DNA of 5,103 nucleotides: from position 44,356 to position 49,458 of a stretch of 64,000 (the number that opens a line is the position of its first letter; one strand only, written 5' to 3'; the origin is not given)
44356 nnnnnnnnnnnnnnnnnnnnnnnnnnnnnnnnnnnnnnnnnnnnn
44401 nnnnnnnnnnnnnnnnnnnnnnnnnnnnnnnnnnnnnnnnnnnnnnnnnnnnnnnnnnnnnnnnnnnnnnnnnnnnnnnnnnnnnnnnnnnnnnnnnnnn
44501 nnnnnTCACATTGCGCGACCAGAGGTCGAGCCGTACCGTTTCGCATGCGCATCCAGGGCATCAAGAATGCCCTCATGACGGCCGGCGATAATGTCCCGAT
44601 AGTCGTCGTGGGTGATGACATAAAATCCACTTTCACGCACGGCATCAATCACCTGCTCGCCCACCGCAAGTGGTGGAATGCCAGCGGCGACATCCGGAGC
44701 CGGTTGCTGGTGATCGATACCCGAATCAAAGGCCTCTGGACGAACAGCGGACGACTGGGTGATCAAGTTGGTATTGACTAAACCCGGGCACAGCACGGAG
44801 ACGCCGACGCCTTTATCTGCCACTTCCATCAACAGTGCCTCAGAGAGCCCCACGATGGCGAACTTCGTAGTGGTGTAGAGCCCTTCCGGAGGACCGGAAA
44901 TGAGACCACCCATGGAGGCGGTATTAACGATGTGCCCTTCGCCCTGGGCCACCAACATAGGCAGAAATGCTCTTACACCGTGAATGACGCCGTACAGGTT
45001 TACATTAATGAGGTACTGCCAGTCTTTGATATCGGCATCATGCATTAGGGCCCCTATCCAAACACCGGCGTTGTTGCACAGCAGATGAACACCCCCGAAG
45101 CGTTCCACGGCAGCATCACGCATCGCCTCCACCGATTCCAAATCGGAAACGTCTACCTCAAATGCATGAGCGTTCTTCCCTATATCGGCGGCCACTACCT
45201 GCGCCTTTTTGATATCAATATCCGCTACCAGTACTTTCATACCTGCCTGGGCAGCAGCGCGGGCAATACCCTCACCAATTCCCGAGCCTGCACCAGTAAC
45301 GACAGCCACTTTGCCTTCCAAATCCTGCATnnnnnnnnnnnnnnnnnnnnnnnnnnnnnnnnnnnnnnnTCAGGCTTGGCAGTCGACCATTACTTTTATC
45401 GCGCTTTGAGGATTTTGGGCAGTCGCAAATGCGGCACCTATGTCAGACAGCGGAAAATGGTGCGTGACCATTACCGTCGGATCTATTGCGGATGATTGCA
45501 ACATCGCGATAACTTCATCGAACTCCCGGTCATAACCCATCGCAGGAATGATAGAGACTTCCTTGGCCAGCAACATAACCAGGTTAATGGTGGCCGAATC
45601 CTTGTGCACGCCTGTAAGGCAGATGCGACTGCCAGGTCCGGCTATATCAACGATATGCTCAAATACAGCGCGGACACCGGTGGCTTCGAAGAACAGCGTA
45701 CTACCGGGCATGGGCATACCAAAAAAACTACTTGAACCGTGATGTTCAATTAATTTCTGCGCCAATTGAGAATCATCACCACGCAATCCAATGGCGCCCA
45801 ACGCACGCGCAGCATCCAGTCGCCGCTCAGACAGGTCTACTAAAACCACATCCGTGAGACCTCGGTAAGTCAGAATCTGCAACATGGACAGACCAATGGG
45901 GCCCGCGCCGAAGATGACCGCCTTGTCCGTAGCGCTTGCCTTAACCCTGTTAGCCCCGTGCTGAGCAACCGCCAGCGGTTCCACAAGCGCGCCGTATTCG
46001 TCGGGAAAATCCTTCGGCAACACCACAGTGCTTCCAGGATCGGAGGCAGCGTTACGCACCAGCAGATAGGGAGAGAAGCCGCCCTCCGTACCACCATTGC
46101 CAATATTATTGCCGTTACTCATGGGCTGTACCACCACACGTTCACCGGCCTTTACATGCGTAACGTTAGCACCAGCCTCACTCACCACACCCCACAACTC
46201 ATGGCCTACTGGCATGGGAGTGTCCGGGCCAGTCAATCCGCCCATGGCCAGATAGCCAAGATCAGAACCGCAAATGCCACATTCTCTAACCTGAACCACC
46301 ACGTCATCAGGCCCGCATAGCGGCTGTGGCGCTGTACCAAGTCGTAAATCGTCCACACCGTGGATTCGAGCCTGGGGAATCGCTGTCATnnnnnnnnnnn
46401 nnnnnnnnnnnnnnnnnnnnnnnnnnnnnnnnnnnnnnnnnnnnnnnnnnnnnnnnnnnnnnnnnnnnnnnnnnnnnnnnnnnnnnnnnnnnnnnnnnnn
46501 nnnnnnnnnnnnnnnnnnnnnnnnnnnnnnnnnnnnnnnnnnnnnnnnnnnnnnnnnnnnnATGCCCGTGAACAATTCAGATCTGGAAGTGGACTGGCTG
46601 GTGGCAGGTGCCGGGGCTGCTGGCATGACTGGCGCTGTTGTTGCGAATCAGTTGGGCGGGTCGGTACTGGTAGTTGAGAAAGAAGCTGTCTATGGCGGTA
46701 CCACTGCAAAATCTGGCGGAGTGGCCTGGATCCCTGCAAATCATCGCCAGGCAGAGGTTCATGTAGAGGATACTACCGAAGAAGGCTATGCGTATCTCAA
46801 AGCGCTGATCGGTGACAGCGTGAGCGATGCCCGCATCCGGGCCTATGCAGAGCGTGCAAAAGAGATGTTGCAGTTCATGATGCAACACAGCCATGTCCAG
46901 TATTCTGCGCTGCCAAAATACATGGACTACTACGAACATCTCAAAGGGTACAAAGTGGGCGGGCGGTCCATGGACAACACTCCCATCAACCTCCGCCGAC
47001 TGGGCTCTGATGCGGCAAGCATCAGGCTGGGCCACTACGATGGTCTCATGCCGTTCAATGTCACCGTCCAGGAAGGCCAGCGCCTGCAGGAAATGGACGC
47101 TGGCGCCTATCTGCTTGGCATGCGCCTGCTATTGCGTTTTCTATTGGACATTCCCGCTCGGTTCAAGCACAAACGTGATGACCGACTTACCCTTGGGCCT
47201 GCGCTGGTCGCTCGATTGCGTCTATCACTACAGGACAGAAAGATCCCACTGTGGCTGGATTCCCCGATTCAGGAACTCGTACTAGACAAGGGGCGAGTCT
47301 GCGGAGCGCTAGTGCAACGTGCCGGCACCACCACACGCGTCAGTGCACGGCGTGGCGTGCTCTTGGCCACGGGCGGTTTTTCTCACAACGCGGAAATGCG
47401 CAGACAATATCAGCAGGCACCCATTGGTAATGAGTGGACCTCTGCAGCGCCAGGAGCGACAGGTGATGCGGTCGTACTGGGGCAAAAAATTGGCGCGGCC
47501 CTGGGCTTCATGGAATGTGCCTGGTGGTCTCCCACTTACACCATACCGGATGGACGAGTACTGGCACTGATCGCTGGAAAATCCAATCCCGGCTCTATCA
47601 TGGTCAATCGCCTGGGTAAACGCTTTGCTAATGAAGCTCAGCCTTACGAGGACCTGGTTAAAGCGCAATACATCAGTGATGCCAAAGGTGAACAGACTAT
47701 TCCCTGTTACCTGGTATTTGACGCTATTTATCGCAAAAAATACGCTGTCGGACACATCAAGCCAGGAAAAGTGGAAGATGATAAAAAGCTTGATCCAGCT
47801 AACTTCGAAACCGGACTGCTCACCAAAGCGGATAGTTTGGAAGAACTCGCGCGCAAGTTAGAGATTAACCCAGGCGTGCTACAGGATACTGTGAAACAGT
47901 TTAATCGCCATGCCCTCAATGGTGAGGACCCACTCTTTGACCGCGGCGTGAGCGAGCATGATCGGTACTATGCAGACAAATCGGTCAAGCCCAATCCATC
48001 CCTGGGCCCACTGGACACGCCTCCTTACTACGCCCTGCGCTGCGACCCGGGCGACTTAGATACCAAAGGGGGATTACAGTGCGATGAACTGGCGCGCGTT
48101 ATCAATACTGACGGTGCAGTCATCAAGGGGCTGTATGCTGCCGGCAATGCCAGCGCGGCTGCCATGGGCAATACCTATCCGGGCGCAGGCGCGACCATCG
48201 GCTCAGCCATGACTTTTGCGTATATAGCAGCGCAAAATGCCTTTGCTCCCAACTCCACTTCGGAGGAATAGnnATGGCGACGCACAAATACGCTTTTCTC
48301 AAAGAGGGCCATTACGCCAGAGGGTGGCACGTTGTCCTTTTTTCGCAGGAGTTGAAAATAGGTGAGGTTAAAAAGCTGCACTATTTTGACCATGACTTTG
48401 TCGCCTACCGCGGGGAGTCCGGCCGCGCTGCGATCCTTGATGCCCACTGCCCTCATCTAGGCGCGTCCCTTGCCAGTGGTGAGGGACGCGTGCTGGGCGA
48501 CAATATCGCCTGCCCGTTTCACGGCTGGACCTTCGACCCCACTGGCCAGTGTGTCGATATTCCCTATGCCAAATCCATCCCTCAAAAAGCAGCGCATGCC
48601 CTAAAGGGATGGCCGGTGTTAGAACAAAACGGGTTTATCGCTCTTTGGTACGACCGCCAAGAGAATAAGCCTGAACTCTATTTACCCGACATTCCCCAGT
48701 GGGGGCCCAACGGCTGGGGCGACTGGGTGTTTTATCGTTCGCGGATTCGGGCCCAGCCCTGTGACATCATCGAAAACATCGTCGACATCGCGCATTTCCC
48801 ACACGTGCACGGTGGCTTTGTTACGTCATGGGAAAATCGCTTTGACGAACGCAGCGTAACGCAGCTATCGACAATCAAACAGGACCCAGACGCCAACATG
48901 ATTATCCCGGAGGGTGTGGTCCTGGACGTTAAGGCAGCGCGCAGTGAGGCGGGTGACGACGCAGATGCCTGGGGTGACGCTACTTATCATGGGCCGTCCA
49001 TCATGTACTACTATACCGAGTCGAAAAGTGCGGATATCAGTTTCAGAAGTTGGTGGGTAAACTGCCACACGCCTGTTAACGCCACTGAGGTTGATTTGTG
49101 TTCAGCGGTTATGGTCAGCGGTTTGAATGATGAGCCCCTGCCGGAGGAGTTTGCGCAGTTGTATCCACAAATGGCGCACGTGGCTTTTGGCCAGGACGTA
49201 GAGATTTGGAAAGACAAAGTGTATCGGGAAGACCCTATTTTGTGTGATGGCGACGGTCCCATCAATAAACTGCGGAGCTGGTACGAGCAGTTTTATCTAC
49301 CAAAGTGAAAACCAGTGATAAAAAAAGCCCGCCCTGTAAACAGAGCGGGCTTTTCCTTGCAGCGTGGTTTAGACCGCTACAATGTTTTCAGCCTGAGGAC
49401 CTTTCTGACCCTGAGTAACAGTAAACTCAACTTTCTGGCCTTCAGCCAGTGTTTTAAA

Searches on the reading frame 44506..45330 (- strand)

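Call 24: search_protein_families(library=pfam, proteins=[window:44506-45330:-], max_evalue=0.00001)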
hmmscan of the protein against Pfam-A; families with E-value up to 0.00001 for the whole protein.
window:44506-45330:- (274 aa): 3 families
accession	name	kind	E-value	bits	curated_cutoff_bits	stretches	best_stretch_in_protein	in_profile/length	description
PF00106.31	adh_short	-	1.6e-50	171.8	26.6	1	7-193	1-190/195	short chain dehydrogenase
PF13561.12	adh_short_C2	-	1.7e-38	133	27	1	13-195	1-186/236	Enoyl-(Acyl carrier protein) reductase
PF08659.16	KR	-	6.7e-06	26.6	22.6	0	10-155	4-152/180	KR domain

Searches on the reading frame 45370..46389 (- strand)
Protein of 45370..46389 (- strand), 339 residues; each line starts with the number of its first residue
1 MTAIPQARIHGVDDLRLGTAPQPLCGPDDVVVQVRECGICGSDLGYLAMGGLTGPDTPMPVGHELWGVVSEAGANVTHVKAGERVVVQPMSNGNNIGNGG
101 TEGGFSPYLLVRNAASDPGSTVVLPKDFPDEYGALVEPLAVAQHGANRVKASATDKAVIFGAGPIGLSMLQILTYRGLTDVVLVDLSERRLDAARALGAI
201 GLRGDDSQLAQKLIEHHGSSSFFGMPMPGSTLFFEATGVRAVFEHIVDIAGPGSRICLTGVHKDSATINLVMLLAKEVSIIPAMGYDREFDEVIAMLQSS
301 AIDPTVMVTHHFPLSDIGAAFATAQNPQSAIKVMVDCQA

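Call 24: search_protein_families(library=pfam, proteins=[window:45370-46389:-], max_evalue=0.00001)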
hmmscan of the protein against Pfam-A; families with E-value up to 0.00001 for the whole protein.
window:45370-46389:- (339 aa): 3 families
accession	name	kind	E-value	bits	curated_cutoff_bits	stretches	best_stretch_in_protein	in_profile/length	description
PF08240.17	ADH_N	-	1.2e-16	61.2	23.5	1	26-113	1-96/104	Alcohol dehydrogenase GroES-like domain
PF00107.32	ADH_zinc_N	-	1.8e-12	47.7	31.8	1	164-298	1-128/129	Zinc-binding dehydrogenase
PF16912.11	Glu_dehyd_C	-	2.3e-10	40.7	34.9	1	131-336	2-210/211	Glucose dehydrogenase C-terminus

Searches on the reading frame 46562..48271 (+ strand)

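Call 43: search_protein_families(library=pfam, proteins=[window:46562-48271:+], max_evalue=0.00001)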
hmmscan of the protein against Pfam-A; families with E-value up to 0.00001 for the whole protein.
window:46562-48271:+ (569 aa): 2 families
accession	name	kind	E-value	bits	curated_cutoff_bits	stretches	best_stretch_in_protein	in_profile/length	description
PF00890.30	FAD_binding_2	-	3.8e-76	257.4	20.4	1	11-546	1-414/414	FAD binding domain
PF12831.13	FAD_oxidored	-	4.8e-08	33.1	27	1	11-113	1-104/416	FAD dependent oxidoreductase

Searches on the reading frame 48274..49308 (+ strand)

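Call 43: search_protein_families(library=pfam, proteins=[window:48274-49308:+], max_evalue=0.00001)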
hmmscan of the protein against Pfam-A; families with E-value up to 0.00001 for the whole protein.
window:48274-49308:+ (344 aa): 3 families
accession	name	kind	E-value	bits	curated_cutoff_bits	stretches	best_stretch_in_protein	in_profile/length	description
PF19298.5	KshA_C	-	2.8e-57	194.6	23.3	1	124-341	1-207/207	3-Ketosteroid 9alpha-hydroxylase C-terminal domain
PF00355.32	Rieske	-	1.2e-19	70.5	20.3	1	18-103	2-85/88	Rieske [2Fe-2S] domain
PF19112.6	VanA_C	-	4.3e-09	37.2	23.5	1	160-312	3-155/193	Vanillate O-demethylase oxygenase C-terminal domain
